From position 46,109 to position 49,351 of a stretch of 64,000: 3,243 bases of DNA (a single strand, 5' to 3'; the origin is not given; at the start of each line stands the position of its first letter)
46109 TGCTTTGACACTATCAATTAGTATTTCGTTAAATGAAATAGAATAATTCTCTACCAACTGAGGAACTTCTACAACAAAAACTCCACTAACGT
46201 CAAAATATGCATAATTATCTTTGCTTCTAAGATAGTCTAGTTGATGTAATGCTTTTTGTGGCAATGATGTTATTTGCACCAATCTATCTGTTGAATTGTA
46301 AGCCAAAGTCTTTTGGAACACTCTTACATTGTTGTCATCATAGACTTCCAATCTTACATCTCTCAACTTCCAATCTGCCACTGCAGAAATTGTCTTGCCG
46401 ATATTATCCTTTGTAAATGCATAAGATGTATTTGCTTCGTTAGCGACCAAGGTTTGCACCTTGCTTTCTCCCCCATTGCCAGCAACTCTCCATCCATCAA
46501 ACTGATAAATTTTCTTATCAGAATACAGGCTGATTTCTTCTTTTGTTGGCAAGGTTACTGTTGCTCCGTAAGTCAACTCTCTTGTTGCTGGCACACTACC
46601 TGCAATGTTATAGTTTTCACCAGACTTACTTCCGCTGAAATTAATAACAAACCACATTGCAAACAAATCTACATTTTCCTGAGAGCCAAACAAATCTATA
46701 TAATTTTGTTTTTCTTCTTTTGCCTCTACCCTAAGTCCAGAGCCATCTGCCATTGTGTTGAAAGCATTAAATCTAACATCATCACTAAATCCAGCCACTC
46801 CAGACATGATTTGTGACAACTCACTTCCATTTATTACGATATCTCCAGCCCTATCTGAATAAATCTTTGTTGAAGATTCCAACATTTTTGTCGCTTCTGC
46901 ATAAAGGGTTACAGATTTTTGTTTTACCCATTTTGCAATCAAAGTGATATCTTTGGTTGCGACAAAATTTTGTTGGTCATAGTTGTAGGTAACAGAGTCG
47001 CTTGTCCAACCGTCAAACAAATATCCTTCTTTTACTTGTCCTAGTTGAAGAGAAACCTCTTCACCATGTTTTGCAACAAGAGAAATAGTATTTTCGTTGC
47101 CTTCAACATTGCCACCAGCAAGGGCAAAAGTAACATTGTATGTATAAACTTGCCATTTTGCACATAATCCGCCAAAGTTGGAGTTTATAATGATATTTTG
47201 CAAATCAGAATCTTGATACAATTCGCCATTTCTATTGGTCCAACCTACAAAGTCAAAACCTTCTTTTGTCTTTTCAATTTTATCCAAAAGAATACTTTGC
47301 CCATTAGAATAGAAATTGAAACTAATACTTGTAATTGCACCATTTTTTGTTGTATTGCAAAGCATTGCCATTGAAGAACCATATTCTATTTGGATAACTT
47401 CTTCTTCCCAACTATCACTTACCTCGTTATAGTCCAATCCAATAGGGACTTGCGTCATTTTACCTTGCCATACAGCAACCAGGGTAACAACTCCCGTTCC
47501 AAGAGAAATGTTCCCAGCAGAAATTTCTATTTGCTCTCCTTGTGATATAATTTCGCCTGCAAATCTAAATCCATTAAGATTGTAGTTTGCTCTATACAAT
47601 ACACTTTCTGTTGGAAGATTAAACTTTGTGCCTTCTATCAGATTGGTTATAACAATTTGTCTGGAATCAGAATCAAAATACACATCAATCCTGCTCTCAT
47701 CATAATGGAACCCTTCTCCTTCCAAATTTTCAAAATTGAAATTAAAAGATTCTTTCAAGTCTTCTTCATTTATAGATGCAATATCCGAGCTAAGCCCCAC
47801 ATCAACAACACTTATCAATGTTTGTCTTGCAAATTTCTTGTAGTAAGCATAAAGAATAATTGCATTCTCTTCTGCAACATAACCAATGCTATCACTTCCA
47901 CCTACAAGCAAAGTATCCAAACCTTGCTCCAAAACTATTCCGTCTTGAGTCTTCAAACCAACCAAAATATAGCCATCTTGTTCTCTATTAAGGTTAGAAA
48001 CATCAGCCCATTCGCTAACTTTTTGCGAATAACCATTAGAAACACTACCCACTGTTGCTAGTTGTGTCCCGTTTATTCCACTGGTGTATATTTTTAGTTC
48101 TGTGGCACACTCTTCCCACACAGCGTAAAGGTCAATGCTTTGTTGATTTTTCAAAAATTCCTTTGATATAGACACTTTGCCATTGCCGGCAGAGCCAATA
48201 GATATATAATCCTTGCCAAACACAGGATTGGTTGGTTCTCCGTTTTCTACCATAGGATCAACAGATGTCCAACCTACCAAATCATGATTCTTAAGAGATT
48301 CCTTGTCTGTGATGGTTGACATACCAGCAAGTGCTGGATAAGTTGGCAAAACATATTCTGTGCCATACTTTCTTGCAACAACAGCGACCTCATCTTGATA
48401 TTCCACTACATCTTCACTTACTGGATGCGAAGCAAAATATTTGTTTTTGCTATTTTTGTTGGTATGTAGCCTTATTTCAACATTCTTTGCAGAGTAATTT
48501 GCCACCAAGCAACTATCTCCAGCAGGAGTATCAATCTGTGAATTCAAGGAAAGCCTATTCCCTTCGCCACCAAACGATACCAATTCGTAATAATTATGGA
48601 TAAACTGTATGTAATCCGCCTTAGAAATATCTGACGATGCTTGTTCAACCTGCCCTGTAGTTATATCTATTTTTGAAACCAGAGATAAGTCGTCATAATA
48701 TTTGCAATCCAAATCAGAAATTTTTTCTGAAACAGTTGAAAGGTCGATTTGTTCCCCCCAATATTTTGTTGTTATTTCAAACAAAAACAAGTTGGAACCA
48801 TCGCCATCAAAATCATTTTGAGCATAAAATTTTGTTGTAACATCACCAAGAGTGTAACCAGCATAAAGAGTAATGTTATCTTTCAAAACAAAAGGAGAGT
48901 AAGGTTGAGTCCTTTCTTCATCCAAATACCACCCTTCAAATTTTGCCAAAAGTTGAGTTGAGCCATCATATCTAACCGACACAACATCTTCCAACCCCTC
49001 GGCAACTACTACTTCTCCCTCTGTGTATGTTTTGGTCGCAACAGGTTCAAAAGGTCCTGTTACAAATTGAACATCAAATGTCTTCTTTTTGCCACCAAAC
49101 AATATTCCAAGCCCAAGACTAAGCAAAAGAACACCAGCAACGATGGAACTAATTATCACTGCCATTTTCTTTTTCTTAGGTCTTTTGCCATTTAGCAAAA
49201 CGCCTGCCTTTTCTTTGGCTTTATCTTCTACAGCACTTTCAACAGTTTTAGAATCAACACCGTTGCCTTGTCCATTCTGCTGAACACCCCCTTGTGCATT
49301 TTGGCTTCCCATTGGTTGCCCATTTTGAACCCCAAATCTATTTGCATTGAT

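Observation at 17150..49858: A single 32.7-kb ORF (10,902 codons, ~1.2 MDa) encoding an N-terminally anchored mega-adhesin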

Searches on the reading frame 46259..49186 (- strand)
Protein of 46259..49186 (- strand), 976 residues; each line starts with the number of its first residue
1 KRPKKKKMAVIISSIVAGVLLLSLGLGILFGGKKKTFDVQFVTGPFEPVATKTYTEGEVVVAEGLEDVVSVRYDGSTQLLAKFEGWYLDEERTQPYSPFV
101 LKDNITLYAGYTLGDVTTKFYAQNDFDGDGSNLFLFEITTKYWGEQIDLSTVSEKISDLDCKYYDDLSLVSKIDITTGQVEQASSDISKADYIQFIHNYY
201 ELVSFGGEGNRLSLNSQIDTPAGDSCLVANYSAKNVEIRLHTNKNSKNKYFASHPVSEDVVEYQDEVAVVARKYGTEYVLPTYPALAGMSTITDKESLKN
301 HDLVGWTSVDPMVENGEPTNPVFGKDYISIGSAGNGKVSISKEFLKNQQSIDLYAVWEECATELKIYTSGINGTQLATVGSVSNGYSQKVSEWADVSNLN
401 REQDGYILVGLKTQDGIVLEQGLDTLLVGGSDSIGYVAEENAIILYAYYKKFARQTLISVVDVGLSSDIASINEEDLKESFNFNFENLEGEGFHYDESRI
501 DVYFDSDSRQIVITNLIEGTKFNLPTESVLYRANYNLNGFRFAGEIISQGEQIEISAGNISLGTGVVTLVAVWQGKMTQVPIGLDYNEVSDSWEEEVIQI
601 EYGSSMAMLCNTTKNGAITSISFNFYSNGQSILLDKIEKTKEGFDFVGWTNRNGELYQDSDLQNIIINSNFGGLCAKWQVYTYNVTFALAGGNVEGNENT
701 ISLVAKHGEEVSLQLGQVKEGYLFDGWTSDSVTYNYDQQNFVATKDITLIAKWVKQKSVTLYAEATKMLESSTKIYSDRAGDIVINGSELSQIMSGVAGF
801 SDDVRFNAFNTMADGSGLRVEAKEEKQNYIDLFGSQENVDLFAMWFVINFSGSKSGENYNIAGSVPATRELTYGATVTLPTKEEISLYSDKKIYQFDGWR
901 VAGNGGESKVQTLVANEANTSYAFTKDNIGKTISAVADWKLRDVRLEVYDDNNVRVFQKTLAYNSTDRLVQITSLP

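Call 22: find_homologous_proteins(query=window:46259-49186:-)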
Query window:46259-49186:- (976 aa): 2 proteins with E <= 0.001 among 8000 candidates.
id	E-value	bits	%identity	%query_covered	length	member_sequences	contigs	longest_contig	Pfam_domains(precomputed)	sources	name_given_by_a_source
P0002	0.0e+0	1293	60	99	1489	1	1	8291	PF09479.17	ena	-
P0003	3.1e-45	173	33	37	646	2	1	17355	-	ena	-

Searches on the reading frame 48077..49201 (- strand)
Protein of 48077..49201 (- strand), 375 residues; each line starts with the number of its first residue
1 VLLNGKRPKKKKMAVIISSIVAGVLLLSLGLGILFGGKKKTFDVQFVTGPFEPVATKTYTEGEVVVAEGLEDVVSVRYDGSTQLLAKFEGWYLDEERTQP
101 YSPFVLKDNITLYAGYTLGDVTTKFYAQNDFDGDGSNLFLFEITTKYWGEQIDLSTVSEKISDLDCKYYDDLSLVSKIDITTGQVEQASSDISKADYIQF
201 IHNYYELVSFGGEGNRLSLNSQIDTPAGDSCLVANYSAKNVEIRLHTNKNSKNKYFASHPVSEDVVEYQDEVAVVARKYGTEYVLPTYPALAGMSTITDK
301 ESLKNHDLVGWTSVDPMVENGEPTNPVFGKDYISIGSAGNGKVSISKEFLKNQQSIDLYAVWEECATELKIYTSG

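Call 78: find_related_loci(query=A4, collection=genome_contigs, flank=10000)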
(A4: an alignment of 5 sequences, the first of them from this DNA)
Query A4 (375 aa) in genome_contigs; peptide patterns used: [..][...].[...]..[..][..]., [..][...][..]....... (x = any residue, [..] = any of these).
52 stretches matched a pattern; 15 encode a relative of the query (tblastn E <= 1e-3); 15 distinct loci.
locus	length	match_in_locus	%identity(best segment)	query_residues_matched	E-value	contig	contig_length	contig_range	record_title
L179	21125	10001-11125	90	1-375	0e+0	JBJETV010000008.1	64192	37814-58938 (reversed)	MAG: Christensenellales bacterium isolate LOHA39_bin.010 NODE_219_length_64192_cov_10.692798, whole genome shotgun seque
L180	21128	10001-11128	77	1-375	0e+0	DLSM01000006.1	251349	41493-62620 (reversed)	MAG TPA_asm: Christensenella sp. UBA7862 UBA7862_contig_34, whole genome shotgun sequence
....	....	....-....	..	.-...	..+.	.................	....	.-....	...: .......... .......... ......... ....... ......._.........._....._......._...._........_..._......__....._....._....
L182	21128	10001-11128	77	1-375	0e+0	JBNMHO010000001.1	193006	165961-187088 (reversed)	MAG: Clostridia bacterium isolate CM_BacUBA273.120 k141_343079_length_193006_cov_43.5586, whole genome shotgun sequence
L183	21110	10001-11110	70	1-375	4e-166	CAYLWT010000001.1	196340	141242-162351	MAG TPA_asm: uncultured Christensenella sp. isolate binchicken_co354_299 genome assembly, contig: NODE_11_length_196340_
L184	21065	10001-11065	34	4-373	8e-56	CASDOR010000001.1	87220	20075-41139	uncultured Christensenella sp. isolate SI.A89.metabat-bins.32 genome assembly, contig: SI.A89.metabat-bins.32.fa_k141_14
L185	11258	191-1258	31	7-375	4e-55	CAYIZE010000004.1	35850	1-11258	MAG TPA_asm: uncultured Christensenella sp. isolate ERP122455_co2_49 genome assembly, contig: NODE_148_length_35850_cov_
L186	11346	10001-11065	34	4-373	2e-54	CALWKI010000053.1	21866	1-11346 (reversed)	MAG: uncultured Clostridia bacterium isolate E27__bin405 genome assembly, contig: E27__k127_711198, whole genome shotgun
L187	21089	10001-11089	30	4-375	5e-54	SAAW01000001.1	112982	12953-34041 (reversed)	MAG: Clostridia bacterium isolate INTA.CYC.065 contig-100_78, whole genome shotgun sequence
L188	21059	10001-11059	33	14-372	3e-50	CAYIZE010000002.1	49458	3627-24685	MAG TPA_asm: uncultured Christensenella sp. isolate ERP122455_co2_49 genome assembly, contig: NODE_74_length_49458_cov_3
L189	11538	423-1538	28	6-371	1e-40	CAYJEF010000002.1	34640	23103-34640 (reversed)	MAG TPA_asm: uncultured Christensenella sp. isolate ERP122455_co1_198 genome assembly, contig: NODE_107_length_34640_cov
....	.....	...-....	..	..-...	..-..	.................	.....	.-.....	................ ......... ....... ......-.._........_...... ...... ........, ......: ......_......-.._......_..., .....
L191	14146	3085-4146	29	24-373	3e-29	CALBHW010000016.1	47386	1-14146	MAG TPA_asm: uncultured Clostridia bacterium isolate SRR1747054_bin.4_CONCOCT_v1.1_MAG genome assembly, contig: ERZ80828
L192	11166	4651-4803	41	71-116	3e-4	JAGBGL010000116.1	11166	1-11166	MAG: Bacillota bacterium isolate RGIG9096 Water_deer_Rectum.Co__c1157188, whole genome shotgun sequence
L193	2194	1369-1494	45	86-126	3e-4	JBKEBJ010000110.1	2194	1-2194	MAG: Coprobacillaceae bacterium isolate VLC_075 k121_12197556, whole genome shotgun sequence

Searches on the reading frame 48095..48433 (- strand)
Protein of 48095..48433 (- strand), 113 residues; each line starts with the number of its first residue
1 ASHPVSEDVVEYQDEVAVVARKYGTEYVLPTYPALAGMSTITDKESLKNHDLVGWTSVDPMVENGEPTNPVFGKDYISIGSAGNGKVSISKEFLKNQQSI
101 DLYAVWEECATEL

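Call 29: search_protein_families(library=pfam, alignment_id=A1, max_evalue=0.01)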
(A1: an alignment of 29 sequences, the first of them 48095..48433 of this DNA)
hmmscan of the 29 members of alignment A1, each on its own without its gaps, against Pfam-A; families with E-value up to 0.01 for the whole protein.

A. member 1, window:48095-48433:- (113 aa): 0 families

B. families by the number of members that match (of 29 scanned): 3 families
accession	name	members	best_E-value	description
PF09479.16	Flg_new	4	6.5e-08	Listeria-Bacteroides repeat domain (List_Bact_rpt)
PF18998.6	Flg_new_2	3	1.2e-05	Divergent InlB B-repeat domain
PF01539.22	HCV_env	1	0.0032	Hepatitis C virus envelope glycoprotein E1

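Call 32: search_solved_structures(query=A1, max_evalue=1)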
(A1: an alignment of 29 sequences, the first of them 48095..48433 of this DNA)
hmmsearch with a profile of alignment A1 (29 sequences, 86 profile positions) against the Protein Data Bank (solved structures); distinct sequences matched with E-value up to 1: 6.
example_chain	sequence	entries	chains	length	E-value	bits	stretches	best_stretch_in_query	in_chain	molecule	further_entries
2y5p_A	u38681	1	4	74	6.3e-08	36.3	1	12-81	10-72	INTERNALIN B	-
7nms_A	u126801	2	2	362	8e-07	32.8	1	11-81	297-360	Internalin B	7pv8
9qr5_A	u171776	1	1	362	1.1e-06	32.4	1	14-81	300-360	Internalin B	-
2y5q_A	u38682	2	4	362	1.6e-06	31.9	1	12-81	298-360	INTERNALIN B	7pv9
1m9s_A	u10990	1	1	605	2.1e-06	31.4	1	12-83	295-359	Internalin B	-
9qr4_A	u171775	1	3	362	6.9e-06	29.8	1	14-81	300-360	Internalin B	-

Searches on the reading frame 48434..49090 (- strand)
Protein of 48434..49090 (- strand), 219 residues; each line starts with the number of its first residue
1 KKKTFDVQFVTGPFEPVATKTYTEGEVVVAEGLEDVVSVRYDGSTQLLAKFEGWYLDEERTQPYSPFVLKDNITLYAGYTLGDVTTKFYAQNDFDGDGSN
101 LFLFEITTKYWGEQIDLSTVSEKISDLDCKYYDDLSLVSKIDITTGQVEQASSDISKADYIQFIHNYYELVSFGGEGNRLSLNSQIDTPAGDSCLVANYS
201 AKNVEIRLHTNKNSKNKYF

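Call 42: search_protein_families(library=pfam, proteins=[window:48434-49090:-], max_evalue=0.1)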
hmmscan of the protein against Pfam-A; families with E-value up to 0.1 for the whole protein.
window:48434-49090:- (219 aa): 1 family
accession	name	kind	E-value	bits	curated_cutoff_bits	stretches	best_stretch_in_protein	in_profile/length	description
PF09479.16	Flg_new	-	0.00013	22.4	27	1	50-77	34-64/65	Listeria-Bacteroides repeat domain (List_Bact_rpt)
